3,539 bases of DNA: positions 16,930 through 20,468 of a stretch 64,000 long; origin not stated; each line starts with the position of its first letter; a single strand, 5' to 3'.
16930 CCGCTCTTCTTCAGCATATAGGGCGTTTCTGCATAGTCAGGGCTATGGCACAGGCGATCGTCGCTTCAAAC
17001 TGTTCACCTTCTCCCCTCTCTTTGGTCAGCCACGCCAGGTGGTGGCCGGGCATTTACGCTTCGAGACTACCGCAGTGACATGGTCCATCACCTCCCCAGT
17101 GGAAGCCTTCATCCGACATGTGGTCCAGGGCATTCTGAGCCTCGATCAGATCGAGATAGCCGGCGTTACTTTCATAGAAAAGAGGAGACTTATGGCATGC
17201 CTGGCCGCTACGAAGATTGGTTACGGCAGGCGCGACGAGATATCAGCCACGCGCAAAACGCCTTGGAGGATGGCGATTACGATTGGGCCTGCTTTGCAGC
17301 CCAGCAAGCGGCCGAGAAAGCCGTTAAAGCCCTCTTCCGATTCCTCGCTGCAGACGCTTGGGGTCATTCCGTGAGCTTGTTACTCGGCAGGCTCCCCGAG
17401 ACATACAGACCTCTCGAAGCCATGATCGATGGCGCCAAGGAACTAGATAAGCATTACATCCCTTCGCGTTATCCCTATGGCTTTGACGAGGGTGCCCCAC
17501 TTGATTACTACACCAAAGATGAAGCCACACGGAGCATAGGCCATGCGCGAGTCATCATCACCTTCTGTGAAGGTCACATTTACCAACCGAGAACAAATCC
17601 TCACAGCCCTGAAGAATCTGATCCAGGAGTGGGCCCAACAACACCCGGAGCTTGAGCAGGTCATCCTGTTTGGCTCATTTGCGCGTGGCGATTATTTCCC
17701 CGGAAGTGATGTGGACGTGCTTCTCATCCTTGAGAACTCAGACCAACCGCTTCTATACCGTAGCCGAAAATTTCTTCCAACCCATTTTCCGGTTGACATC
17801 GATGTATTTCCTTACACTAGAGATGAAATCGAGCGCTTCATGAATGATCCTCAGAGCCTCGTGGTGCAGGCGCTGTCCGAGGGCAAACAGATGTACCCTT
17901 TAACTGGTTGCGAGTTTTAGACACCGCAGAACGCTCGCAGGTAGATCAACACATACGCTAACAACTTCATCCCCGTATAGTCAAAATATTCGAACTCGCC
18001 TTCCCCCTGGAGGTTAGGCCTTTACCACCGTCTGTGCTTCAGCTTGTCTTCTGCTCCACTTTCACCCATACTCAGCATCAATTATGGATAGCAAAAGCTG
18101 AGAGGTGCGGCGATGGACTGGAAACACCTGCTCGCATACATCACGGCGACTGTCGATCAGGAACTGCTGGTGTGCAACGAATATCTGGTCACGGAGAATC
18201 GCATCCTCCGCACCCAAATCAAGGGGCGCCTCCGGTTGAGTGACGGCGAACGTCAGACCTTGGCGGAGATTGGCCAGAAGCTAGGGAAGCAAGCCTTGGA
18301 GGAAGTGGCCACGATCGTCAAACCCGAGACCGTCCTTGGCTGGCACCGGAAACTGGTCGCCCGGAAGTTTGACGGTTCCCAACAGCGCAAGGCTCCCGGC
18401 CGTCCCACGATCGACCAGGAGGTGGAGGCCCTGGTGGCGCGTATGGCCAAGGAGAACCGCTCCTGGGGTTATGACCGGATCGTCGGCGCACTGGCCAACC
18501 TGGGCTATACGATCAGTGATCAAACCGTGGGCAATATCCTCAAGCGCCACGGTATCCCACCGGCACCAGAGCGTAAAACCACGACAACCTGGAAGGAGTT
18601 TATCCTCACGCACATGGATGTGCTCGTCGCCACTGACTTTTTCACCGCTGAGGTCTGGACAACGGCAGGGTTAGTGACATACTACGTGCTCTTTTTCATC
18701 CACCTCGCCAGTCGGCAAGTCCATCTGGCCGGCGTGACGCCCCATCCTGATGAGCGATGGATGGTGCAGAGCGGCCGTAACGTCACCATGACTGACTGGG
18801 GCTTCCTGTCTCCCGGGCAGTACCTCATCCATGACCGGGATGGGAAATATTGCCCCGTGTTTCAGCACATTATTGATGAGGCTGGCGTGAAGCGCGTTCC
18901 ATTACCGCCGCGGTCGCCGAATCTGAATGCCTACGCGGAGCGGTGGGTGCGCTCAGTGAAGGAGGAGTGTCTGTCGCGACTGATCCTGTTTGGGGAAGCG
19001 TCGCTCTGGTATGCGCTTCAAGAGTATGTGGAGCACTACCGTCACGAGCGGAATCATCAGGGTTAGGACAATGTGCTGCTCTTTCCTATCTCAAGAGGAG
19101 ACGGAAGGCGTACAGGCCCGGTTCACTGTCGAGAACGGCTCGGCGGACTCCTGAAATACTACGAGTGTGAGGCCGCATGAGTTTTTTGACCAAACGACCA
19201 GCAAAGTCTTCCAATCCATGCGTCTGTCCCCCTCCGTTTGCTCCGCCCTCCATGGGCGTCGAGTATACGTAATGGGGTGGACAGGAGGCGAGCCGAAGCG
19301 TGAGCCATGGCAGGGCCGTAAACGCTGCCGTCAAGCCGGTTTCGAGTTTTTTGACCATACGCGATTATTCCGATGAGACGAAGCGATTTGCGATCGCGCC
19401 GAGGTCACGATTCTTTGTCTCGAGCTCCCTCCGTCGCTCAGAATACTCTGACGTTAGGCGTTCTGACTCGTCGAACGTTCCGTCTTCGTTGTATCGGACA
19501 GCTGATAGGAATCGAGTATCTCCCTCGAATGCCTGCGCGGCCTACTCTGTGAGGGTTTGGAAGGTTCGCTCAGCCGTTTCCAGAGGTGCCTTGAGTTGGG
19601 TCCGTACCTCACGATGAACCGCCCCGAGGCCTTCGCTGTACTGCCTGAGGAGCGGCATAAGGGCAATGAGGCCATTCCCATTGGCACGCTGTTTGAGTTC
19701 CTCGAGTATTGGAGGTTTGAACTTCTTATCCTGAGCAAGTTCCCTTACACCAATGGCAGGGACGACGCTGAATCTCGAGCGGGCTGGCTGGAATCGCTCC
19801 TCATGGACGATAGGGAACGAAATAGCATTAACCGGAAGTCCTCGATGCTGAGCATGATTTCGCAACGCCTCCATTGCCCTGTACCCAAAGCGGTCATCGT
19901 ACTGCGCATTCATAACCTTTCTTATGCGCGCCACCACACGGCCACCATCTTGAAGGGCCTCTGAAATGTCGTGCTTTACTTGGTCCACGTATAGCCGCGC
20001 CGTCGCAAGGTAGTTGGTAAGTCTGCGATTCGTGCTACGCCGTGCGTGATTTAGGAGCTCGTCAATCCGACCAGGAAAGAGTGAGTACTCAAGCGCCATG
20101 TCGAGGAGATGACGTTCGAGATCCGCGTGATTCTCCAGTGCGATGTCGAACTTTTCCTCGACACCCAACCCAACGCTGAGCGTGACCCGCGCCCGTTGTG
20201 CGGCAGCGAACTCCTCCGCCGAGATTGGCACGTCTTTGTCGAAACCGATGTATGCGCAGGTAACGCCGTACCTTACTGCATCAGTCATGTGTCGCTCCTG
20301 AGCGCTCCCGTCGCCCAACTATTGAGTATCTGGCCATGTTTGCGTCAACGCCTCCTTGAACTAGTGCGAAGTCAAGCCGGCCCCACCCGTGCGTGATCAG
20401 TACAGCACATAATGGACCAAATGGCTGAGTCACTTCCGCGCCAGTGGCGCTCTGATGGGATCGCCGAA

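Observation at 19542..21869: Four-gene uncharacterised minus-strand cluster with HEPN-like R-x4-H motifs, between an IS transposase and a decayed R-M locus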

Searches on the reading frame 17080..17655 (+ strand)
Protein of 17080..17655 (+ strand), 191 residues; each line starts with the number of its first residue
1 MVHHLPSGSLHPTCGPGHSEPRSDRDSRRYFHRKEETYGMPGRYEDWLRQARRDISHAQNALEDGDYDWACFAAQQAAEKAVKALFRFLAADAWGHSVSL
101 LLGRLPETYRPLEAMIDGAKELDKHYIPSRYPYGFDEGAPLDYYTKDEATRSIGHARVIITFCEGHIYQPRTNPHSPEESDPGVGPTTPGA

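Call 3: search_protein_families(library=pfam, proteins=[window:17080-17655:+], max_evalue=1)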
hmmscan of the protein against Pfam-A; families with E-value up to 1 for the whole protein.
window:17080-17655:+ (191 aa): 5 families
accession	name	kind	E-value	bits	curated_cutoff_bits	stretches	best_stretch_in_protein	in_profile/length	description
PF05168.19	HEPN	-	1e-34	119.7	22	1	44-165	1-116/117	HEPN domain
PF17986.6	EKAL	-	0.046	14.2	25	1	109-142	21-52/53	EMP3-KAHRP-like N-terminal domain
PF14346.11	DUF4398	-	0.052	14.5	27.9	1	48-85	26-63/78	Domain of unknown function (DUF4398)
PF07219.19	HemY_N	-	0.086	13.4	31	1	48-93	56-102/107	HemY protein N-terminus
PF05942.16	PaREP1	-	0.089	13.1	24.4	1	48-86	3-41/115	Archaeal PaREP1/PaREP8 family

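Call 98: search_protein_families(library=padloc, proteins=[P0302, L126:850-4386:-], max_evalue=0.1)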
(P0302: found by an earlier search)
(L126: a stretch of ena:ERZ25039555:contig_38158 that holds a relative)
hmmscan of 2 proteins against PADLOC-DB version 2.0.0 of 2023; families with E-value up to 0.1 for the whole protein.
P0302 (307 aa): 0 families

L126:850-4386:- (1178 aa): 14 families
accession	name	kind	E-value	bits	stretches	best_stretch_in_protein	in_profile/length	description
PDLC03924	MkoC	-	0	1351.9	1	1-1170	1-1133/1136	-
PDLC03920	MkoA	-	9.1e-31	105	2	689-976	793-1080/1112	-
PDLC03921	MkoA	-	2.8e-27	92.9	2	848-989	1439-1584/1607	-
PDLC03922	MkoB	-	2.6e-15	54.7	1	1009-1159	296-435/610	-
PDLC05009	PDC-S37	-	6.1e-10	35.5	2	686-725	937-975/1550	-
PDLC04140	mad8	-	2.2e-05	22.1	1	280-489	25-145/314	mads_8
PDLC02350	AbiO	-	0.0014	15.5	1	260-308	174-218/468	AbiO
PDLC02372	Nhi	-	0.0014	15.4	1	260-306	178-223/470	-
PDLC02614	DrmC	-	0.0025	15.6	1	1026-1135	23-120/153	DrmC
PDLC02194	Hhe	-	0.0095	11.1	1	689-726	1382-1419/1911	-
PDLC02609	DrmC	-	0.022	12.7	1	1063-1139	132-206/241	DrmC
PDLC03802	RTasHel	-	0.028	11.2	1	279-333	16-65/675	DRT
PDLC01439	typeIV_DinG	-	0.051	10.2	0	279-328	31-71/575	CAS-IV-A; associated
PDLC02595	DrmC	-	0.09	10.5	0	1027-1126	119-219/269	DrmC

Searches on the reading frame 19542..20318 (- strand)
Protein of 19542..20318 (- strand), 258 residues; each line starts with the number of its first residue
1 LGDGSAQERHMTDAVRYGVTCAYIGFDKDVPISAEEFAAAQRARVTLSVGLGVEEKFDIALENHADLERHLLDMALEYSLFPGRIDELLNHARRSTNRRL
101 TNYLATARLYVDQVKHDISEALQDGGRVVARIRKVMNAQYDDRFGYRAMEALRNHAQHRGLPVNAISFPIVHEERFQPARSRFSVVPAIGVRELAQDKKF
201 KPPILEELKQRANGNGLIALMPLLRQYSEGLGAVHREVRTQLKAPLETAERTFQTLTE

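Call 3: search_protein_families(library=pfam, proteins=[window:19542-20318:-], max_evalue=1)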
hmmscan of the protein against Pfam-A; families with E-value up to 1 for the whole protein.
window:19542-20318:- (258 aa): 1 family
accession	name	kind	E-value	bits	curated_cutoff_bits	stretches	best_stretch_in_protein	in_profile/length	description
PF23742.1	VBS_C3G9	-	0.055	14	27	1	81-162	14-95/120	C3G9 VBS-like domain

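Call 4: search_protein_families(library=padloc, proteins=[window:19542-20318:-], max_evalue=1)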
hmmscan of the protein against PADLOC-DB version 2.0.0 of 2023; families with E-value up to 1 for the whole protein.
window:19542-20318:- (258 aa): 0 families

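Call 5: search_protein_families(library=ncbifam, proteins=[window:19542-20318:-], max_evalue=1)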
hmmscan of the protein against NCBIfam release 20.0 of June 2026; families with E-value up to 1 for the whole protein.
window:19542-20318:- (258 aa): 0 families

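Call 6: search_protein_families(library=phrogs, proteins=[window:19542-20318:-], max_evalue=1)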
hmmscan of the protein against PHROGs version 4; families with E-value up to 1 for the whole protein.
window:19542-20318:- (258 aa): 2 families
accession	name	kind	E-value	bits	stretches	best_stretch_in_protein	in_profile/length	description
phrog_30874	-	unknown function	8.1e-08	33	1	95-165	83-151/279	-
phrog_2735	-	unknown function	0.26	12.4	1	94-141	44-91/105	-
